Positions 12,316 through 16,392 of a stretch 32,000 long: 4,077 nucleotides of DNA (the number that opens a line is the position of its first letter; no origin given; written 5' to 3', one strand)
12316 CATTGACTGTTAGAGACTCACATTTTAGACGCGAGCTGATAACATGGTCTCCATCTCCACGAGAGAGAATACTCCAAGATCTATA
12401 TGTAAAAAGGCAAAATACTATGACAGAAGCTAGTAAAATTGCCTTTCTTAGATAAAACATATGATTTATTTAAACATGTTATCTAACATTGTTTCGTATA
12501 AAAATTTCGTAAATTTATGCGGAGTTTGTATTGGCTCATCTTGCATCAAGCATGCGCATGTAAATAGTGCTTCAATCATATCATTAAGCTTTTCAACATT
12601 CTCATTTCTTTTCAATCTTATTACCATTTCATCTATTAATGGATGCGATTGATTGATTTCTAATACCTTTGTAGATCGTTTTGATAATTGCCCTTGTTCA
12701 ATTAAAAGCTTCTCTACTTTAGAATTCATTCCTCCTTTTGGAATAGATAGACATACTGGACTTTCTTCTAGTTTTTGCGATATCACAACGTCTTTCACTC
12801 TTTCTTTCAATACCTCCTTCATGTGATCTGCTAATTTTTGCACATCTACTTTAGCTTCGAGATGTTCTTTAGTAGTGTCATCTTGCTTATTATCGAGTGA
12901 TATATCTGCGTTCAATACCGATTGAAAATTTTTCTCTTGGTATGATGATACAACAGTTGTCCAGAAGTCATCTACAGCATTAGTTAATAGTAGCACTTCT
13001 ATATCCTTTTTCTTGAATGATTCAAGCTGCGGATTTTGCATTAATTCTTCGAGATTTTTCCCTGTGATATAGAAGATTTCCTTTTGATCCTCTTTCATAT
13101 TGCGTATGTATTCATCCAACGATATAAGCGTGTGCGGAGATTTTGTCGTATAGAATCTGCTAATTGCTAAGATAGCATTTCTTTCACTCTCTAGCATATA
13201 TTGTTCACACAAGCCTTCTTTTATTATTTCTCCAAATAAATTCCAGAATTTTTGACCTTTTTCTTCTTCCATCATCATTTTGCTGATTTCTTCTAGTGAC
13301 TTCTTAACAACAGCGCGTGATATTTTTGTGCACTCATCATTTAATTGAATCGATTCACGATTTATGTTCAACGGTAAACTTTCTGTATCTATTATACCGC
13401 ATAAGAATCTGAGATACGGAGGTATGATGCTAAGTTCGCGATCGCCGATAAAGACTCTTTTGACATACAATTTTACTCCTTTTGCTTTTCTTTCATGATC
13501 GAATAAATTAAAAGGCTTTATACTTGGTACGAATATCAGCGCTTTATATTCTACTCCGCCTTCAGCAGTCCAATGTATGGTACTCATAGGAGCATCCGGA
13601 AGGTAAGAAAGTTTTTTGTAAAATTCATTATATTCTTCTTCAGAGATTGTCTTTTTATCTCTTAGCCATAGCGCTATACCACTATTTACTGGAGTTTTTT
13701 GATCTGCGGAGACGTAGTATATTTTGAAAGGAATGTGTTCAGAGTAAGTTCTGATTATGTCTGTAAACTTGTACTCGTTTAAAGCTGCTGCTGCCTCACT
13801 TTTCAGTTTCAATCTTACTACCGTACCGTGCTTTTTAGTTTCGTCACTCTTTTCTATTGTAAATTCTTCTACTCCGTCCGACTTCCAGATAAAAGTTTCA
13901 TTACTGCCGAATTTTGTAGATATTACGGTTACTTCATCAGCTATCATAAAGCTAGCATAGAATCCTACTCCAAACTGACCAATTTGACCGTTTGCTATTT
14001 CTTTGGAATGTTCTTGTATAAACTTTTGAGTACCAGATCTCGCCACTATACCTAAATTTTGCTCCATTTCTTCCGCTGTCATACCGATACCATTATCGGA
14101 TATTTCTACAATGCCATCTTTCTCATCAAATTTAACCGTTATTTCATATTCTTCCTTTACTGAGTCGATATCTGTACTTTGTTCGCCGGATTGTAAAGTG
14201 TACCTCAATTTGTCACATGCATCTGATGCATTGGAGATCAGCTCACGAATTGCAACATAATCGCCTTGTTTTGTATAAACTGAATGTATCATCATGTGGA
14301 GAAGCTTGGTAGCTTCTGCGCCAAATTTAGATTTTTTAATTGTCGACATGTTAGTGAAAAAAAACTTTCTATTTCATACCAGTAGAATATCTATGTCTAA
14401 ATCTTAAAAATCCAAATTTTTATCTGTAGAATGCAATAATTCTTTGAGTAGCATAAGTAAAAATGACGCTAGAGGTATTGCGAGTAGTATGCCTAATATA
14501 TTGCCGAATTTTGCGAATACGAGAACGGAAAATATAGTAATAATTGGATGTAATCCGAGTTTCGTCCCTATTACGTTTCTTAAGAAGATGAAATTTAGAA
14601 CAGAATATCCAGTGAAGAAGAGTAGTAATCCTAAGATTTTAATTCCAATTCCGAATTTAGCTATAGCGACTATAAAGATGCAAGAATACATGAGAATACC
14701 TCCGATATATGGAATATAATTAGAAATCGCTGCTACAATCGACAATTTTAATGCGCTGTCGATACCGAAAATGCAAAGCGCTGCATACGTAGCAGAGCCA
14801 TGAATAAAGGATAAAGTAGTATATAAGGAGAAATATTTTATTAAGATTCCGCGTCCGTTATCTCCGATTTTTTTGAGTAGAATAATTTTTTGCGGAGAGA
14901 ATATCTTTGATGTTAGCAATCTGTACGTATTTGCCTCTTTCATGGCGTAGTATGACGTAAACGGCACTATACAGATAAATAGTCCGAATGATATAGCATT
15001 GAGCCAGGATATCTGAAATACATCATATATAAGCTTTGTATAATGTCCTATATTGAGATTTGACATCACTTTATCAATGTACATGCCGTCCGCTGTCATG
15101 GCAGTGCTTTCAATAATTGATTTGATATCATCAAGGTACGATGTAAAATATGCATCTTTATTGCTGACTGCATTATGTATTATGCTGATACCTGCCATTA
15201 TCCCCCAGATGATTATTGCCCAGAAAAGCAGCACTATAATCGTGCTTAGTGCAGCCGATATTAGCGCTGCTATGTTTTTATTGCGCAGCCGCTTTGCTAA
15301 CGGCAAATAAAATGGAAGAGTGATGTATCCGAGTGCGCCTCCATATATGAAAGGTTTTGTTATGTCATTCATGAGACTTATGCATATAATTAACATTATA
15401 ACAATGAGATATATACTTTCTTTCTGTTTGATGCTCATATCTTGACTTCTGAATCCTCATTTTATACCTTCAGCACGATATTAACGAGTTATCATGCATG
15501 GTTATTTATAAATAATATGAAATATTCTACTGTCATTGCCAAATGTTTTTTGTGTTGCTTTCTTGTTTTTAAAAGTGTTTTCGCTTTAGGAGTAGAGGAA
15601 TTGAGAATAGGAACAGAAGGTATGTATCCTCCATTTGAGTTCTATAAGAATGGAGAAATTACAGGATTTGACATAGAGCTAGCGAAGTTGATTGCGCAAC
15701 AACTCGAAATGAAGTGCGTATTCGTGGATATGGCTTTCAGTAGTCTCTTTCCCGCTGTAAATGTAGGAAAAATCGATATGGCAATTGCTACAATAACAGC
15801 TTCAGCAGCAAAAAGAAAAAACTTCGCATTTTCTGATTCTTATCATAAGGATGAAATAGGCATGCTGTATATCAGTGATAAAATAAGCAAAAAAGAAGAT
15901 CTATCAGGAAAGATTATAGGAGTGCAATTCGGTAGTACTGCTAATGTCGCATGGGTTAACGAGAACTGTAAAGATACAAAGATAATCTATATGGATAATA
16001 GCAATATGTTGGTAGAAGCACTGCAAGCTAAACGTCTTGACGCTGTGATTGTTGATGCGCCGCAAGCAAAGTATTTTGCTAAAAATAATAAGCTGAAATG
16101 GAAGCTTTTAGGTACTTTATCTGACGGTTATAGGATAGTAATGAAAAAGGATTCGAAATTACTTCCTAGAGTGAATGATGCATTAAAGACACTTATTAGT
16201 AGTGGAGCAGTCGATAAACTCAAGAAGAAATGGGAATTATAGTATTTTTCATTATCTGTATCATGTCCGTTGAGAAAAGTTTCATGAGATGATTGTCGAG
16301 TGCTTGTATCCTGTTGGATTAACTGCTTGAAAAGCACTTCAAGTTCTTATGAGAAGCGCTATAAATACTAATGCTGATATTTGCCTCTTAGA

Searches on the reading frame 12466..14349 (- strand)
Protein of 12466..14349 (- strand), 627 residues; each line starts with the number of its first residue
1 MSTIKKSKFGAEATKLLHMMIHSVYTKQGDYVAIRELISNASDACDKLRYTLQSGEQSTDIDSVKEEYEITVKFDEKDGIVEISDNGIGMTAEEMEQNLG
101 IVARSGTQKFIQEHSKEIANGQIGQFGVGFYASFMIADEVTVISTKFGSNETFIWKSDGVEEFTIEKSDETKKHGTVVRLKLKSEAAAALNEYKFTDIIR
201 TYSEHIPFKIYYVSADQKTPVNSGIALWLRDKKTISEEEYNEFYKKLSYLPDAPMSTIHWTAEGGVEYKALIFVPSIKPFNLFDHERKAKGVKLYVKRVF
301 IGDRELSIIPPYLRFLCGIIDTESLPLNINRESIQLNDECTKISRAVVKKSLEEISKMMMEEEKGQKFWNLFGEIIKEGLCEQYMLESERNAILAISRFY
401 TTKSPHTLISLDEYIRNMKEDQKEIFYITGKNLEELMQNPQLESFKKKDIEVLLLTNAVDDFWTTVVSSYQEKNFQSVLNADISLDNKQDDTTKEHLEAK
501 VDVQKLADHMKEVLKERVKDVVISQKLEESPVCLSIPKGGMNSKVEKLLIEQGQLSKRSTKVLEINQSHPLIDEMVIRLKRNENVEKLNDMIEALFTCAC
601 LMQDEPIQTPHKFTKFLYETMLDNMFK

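Call 19: search_protein_families(library=ncbifam, proteins=[window:12466-14349:-], max_evalue=0.00001)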
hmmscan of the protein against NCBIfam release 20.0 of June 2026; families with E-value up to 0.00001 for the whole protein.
window:12466-14349:- (627 aa): 3 families
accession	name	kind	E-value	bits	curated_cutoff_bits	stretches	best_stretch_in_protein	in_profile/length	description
NF003555.1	PRK05218.1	equivalog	1.9e-180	601.4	371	1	6-620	2-613/614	molecular chaperone HtpG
NF010683.0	PRK14083.1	equivalog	1e-41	143.2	455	1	8-364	7-342/604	HSP90 family protein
NF041932.1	MzaB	equivalog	8e-06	24.5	850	0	65-158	28-114/480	MZA anti-phage system associated ATPase MzaB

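Call 62: find_homologous_proteins(query=window:12466-14349:-, max_evalue=1e-50)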
Query window:12466-14349:- (627 aa): 8000 proteins with E <= 1e-50 among 8000 candidates; the best 120 are listed.
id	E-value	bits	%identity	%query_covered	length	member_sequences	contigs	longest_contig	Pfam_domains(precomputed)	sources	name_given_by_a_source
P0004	0.0e+0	1389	100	100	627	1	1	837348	PF02518.32,PF00183.24,PF13589.13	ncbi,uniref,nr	ncbi:Chaperone protein HtpG [Candidatus Fokinia solitaria]|uniref:Chaperone protein HtpG n=1 Tax=Can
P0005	0.0e+0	1225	87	100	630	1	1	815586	PF02518.32,PF00183.24,PF13589.13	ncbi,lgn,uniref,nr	ncbi:molecular chaperone HtpG [Candidatus Fokinia crypta]|uniref:Chaperone protein HtpG n=1 Tax=Cand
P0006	1.4e-169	584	46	98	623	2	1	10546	PF00183.24,PF13589.13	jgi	jgi:molecular chaperone HtpG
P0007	1.9e-168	580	46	98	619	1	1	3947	PF02518.32,PF00183.24,PF13589.13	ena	-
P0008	6.3e-166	572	46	98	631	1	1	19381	PF02518.32,PF00183.24,PF13589.13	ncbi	-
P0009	5.9e-165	569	47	97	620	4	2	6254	PF02518.32,PF00183.24,PF13589.13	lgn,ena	-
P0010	7.9e-165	568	47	98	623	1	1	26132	PF02518.32,PF00183.24,PF13589.13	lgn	-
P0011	3.1e-164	566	47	98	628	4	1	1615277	PF02518.32,PF00183.24,PF13589.13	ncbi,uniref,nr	ncbi:heat shock protein 90 [endosymbiont of Acanthamoeba sp. UWC8]|uniref:molecular chaperone HtpG n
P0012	4.6e-164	566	46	97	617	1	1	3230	PF00183.24,PF13589.13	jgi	-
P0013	1.7e-162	560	45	96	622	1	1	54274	PF02518.32,PF00183.24,PF13589.13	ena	-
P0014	6.0e-162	559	45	97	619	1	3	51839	PF02518.32,PF00183.24,PF13589.13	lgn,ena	-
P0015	1.2e-161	558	45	97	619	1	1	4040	PF02518.32,PF00183.24,PF13589.13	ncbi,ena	-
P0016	2.3e-161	557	46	98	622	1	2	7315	PF02518.32,PF00183.24,PF13589.13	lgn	-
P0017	3.2e-161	556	46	97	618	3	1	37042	PF02518.32,PF00183.24,PF13589.13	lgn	-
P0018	4.5e-161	556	44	98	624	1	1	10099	PF02518.32,PF00183.24,PF13589.13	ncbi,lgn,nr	ncbi:MAG: molecular chaperone HtpG [Rickettsiaceae bacterium]|nr:molecular chaperone HtpG [Rickettsi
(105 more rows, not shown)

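Call 63: find_encoding_contigs(protein=P0005, flank=10000, max_places=4)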
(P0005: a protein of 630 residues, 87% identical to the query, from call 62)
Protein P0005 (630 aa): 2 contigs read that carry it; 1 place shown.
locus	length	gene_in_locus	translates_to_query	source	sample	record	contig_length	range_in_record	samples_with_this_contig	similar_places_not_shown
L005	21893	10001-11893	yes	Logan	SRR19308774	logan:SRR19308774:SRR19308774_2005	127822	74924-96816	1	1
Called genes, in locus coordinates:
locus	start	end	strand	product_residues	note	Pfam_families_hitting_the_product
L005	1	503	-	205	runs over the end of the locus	PF08712:Nfu_N, PF01106:NifU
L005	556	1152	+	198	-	PF08511:COQ9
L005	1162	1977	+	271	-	PF00398:RrnaAD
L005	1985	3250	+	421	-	PF01128:IspD, PF02542:YgbB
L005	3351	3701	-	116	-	PF01196:Ribosomal_L17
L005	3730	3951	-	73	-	PF00550:PP-binding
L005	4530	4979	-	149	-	PF01242:PTPS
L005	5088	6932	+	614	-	PF00664:ABC_membrane, PF00005:ABC_tran, PF02463:SMC_N (faint)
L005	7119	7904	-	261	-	-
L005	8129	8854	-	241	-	PF00497:SBP_bac_3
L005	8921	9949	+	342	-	PF01594:AI-2E_transport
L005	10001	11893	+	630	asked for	PF02518:HATPase_c, PF13589:HATPase_c_3, PF00183:HSP90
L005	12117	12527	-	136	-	PF08378:NERD (weak), PF02021:UPF0102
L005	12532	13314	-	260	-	-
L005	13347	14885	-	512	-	PF08245:Mur_ligase_M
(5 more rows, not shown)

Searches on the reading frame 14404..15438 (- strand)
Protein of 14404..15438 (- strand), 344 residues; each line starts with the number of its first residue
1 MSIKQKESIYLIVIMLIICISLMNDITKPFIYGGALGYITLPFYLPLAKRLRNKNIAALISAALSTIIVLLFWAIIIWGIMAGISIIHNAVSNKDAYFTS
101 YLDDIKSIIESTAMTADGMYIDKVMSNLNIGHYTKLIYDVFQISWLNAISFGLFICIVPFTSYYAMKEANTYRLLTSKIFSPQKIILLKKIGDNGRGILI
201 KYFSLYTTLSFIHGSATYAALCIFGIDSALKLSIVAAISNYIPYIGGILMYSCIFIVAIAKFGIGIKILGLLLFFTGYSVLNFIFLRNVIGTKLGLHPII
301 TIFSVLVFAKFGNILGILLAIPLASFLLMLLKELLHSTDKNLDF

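Call 19: search_protein_families(library=ncbifam, proteins=[window:14404-15438:-], max_evalue=0.00001)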
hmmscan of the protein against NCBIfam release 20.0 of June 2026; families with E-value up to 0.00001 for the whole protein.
window:14404-15438:- (344 aa): 2 families
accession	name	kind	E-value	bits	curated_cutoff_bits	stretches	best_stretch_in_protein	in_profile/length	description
NF045801.1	efflux_ABUW_0982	equivalog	2e-13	50.1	675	1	11-335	13-344/392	chloramphenicol efflux transporter CxpE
TIGR02872.1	spore_ytvI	equivalog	5.2e-10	39.3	198.15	1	11-321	7-326/341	sporulation integral membrane protein YtvI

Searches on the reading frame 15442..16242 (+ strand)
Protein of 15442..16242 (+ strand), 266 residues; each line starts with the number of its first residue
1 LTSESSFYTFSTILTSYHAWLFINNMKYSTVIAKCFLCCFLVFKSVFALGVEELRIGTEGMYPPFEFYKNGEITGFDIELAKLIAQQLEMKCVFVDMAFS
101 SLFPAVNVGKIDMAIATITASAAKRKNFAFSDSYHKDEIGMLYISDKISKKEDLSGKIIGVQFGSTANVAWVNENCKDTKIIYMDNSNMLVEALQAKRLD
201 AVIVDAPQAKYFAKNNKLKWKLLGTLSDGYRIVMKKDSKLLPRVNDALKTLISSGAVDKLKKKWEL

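Call 19: search_protein_families(library=ncbifam, proteins=[window:15442-16242:+], max_evalue=0.00001)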
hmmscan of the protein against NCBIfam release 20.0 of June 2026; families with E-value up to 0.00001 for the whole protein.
window:15442-16242:+ (266 aa): 11 families
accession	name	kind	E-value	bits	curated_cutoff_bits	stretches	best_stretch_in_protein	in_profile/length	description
TIGR01096.1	3A0103s03R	subfamily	7.4e-42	143.6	256.35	1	35-264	7-249/250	lysine/arginine/ornithine ABC transporter substrate-binding protein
NF007029.0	PRK09495.1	equivalog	2e-35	122.8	303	1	44-264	17-242/248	glutamine ABC transporter substrate-binding protein GlnH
NF008426.0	PRK11260.1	equivalog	2e-31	109.3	312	1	53-264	42-259/266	cystine ABC transporter substrate-binding protein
NF041765.1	ArtJ_Ecoli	equivalog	1.8e-25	89.9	510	1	34-264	3-240/243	arginine ABC transporter substrate-binding protein ArtJ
NF041764.1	ArtI_Ecoli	equivalog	1.4e-23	83.6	522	1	34-264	3-240/243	arginine ABC transporter substrate-binding protein ArtI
NF011586.0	PRK15010.1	equivalog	2.2e-22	79.9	440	1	30-264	4-252/260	lysine/arginine/ornithine ABC transporter substrate-binding protein ArgT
NF011583.0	PRK15007.1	subfamily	3.4e-22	79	358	1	37-218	6-188/243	arginine ABC transporter substrate-binding protein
NF011965.0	PRK15437.1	equivalog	1.9e-20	73.5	459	1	37-215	11-194/260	histidine ABC transporter substrate-binding protein HisJ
NF008885.0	PRK11917.1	equivalog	4e-17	62.6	373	1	69-266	57-259/259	bifunctional adhesin/ABC transporter aspartate/glutamate-binding protein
NF052427.1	StpK7MSMEG_1200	equivalog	7.9e-16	57.6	900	1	54-264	364-584/601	serine/threonine protein kinase StpK7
NF008112.0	PRK10859.1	equivalog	3.3e-12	45.6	354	1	52-264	43-264/483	membrane-bound lytic murein transglycosylase MltF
